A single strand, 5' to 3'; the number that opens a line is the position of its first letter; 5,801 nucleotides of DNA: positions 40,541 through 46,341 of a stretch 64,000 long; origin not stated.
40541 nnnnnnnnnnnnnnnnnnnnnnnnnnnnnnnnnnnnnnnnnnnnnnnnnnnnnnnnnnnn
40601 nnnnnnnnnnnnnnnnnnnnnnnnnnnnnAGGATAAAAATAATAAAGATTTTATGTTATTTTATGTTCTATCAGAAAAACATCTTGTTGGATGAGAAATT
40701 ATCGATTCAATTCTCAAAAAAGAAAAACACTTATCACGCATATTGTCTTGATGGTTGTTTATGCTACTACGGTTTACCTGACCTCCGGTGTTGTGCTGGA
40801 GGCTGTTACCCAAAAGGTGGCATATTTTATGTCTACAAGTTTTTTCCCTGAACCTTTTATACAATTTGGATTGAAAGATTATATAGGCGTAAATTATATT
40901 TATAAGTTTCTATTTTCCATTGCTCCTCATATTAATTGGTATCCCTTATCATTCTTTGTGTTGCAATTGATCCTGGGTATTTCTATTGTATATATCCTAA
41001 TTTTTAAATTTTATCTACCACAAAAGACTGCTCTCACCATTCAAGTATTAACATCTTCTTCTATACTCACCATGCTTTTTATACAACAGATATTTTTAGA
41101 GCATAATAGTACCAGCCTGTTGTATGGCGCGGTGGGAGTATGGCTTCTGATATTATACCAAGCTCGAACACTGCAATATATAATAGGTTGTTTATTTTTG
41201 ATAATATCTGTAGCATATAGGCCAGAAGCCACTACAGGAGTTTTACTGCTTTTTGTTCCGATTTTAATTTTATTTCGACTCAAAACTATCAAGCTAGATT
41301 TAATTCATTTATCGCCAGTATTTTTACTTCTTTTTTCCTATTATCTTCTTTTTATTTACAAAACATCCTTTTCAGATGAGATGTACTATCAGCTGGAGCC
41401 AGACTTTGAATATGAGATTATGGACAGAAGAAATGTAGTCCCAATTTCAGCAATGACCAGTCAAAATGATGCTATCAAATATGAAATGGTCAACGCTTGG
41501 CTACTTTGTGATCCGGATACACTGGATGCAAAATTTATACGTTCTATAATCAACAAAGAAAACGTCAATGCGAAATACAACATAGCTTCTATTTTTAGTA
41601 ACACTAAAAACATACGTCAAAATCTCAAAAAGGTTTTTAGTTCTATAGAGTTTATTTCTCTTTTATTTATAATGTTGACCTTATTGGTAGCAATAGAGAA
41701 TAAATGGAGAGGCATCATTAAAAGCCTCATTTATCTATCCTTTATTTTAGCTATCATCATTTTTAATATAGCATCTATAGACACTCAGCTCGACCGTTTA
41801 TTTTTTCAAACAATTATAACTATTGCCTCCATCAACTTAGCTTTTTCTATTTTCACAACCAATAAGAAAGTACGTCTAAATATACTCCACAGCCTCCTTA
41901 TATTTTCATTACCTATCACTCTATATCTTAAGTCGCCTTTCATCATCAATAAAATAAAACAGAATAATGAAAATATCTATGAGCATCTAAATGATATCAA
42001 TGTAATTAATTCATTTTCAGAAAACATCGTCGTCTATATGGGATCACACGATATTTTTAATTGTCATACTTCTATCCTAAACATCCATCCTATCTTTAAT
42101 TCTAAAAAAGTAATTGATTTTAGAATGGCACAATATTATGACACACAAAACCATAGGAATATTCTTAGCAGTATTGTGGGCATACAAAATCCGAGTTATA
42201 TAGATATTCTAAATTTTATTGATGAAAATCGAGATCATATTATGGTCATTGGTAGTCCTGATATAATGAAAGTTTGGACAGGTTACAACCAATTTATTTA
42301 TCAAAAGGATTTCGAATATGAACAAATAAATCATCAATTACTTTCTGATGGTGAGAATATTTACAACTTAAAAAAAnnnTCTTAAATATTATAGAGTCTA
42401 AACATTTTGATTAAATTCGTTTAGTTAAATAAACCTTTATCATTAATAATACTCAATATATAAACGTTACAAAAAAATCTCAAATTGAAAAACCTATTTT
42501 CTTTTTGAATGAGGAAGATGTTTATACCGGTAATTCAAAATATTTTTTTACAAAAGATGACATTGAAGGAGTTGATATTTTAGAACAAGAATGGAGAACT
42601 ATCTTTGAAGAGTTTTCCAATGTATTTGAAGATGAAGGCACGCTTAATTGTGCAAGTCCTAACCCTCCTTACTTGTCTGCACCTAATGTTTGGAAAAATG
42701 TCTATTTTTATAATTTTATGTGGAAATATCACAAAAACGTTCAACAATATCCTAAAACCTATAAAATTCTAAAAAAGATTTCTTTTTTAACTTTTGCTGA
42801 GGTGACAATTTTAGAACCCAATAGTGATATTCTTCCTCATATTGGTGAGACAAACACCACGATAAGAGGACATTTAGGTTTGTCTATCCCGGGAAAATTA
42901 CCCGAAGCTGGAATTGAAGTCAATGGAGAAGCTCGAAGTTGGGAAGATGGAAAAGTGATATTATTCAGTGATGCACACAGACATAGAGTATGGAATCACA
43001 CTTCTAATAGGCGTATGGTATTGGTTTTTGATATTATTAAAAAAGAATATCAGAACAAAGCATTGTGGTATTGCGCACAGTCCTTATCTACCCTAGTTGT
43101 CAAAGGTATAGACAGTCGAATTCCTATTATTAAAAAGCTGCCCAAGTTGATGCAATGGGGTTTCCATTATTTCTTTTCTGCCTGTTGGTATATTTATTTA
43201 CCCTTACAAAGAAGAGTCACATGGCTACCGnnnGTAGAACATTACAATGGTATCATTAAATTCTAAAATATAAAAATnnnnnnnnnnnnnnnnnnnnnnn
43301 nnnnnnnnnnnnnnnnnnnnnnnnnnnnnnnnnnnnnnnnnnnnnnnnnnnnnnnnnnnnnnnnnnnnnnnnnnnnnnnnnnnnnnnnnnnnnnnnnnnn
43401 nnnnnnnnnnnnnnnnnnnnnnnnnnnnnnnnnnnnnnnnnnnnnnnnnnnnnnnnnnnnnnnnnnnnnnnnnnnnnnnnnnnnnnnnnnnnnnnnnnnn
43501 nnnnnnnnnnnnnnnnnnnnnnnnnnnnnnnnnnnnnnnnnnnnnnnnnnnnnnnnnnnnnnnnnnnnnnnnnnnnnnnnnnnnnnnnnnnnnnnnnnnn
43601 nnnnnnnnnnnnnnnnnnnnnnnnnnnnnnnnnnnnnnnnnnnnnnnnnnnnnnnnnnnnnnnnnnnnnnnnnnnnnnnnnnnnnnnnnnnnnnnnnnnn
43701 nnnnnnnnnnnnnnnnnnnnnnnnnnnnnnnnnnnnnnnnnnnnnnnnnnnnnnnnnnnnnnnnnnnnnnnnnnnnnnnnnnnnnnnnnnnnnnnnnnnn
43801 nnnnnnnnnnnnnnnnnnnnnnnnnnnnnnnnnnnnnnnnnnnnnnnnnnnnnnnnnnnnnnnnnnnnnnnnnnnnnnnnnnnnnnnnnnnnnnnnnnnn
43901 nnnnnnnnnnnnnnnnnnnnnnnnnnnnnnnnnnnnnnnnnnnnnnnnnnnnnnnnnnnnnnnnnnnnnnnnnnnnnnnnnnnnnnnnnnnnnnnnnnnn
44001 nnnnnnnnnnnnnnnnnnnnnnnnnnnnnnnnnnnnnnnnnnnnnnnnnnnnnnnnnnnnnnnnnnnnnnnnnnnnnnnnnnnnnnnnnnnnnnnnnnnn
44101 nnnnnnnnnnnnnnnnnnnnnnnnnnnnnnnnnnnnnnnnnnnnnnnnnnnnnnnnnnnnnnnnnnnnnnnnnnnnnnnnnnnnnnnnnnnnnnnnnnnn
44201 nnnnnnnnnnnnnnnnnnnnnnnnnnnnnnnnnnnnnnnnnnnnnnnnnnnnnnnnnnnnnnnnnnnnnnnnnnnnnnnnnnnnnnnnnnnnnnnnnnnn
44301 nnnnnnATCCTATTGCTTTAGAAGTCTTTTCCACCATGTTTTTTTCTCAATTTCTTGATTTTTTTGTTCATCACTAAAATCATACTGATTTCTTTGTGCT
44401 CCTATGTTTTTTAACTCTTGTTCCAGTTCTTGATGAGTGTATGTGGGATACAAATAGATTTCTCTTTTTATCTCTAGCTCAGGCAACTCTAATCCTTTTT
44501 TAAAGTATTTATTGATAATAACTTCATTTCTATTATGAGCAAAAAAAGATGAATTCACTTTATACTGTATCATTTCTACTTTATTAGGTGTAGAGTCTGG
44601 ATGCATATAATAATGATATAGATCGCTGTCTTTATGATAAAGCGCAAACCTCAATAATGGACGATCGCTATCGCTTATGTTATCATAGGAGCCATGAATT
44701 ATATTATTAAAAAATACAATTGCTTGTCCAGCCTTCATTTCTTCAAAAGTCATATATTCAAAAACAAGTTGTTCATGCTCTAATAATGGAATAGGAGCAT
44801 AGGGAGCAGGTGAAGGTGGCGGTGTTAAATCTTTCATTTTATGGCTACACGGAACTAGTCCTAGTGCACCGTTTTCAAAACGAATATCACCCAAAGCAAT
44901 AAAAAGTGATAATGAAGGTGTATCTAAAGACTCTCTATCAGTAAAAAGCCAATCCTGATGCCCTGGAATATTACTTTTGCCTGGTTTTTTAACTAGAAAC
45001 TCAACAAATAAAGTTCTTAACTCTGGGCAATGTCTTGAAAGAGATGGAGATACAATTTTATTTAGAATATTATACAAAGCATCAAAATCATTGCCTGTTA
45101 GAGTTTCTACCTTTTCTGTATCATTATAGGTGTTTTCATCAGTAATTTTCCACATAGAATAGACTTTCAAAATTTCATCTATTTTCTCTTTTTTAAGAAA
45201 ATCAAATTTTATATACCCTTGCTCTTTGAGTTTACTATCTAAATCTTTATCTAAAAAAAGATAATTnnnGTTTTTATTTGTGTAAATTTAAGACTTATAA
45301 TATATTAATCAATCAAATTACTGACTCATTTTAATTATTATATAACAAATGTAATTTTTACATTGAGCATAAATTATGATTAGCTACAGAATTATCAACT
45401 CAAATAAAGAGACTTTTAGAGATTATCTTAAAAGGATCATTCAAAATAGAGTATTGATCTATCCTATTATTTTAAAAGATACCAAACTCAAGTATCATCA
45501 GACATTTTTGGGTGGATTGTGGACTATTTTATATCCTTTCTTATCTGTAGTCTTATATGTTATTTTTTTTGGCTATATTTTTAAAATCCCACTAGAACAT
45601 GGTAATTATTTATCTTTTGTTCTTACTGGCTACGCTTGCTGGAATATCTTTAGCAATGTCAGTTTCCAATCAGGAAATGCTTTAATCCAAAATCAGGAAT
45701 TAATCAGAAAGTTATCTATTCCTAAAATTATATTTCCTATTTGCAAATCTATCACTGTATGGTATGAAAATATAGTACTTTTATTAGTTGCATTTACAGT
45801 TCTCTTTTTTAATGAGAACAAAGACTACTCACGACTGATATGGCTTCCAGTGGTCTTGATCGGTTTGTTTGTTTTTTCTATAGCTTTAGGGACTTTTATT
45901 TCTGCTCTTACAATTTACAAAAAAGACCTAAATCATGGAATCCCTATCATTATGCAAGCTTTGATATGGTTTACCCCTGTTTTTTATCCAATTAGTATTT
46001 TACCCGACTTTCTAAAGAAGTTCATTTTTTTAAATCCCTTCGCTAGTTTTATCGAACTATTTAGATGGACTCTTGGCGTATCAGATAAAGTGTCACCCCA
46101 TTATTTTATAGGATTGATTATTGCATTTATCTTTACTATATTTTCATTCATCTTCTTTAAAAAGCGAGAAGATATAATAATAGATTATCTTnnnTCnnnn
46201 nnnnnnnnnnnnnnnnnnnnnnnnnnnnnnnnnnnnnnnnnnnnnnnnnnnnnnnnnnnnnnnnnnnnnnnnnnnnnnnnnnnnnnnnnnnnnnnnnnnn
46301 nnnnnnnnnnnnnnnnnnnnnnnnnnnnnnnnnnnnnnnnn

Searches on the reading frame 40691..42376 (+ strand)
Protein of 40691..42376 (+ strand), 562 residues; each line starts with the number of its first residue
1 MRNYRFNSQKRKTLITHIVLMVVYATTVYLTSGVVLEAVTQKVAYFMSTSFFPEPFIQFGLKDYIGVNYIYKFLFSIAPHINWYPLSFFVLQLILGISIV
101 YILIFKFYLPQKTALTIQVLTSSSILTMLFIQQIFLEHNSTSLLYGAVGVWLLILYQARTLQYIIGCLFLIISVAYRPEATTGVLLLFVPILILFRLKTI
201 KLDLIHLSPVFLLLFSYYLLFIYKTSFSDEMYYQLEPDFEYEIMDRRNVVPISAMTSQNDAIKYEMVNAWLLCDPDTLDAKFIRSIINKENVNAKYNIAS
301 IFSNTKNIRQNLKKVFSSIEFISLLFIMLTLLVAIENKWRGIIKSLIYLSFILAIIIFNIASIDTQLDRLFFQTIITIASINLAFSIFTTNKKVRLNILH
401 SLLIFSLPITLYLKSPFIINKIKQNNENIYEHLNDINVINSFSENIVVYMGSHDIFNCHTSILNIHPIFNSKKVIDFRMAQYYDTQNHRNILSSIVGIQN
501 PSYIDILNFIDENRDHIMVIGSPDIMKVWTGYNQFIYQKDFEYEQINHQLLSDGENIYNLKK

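Call 22: search_protein_families(library=pfam, proteins=[window:40691-42376:+], max_evalue=0.01)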
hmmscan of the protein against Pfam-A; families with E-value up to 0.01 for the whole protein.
window:40691-42376:+ (562 aa): 0 families

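Call 40: search_protein_families(library=pfam, proteins=[window:40691-42376:+], max_evalue=10)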
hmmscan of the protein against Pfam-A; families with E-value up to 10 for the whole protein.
window:40691-42376:+ (562 aa): 1 family
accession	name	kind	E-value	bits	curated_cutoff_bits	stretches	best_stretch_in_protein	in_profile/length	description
PF10795.14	DUF2607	-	0.59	10.9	24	1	345-368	16-38/100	Protein of unknown function (DUF2607)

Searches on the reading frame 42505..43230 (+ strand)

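Call 22: search_protein_families(library=pfam, proteins=[window:42505-43230:+], max_evalue=0.01)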
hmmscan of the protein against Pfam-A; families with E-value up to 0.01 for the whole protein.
window:42505-43230:+ (242 aa): 1 family
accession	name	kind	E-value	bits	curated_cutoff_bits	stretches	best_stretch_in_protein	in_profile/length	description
PF05118.21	Asp_Arg_Hydrox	-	6.5e-35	120.7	22.6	1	27-179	1-156/157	Aspartyl/Asparaginyl beta-hydroxylase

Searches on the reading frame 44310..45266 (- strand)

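Call 22: search_protein_families(library=pfam, proteins=[window:44310-45266:-], max_evalue=0.01)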
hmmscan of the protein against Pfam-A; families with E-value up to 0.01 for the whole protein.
window:44310-45266:- (318 aa): 1 family
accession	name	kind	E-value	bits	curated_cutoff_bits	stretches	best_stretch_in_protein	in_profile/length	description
PF05721.19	PhyH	-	6e-13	50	22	1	55-202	57-211/213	Phytanoyl-CoA dioxygenase (PhyH)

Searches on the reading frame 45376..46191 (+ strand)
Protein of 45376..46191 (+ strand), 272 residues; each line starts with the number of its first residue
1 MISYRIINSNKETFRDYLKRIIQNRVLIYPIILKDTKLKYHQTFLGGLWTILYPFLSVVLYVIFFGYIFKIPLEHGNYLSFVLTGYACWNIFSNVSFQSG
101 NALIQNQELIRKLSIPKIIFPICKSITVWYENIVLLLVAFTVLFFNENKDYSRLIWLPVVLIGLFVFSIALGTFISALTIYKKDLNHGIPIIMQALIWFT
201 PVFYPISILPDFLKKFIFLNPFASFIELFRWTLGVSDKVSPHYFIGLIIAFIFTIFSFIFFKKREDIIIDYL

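Call 23: search_protein_families(library=pfam, proteins=[window:45376-46191:+], max_evalue=0.001)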
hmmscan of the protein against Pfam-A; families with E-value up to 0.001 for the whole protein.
window:45376-46191:+ (272 aa): 2 families
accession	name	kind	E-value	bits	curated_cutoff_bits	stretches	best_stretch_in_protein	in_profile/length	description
PF01061.29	ABC2_membrane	-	1.4e-12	48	26.9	1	50-232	20-209/211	ABC-2 type transporter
PF11384.13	DUF3188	-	0.00034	20.6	24.6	1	134-169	4-39/50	Protein of unknown function (DUF3188)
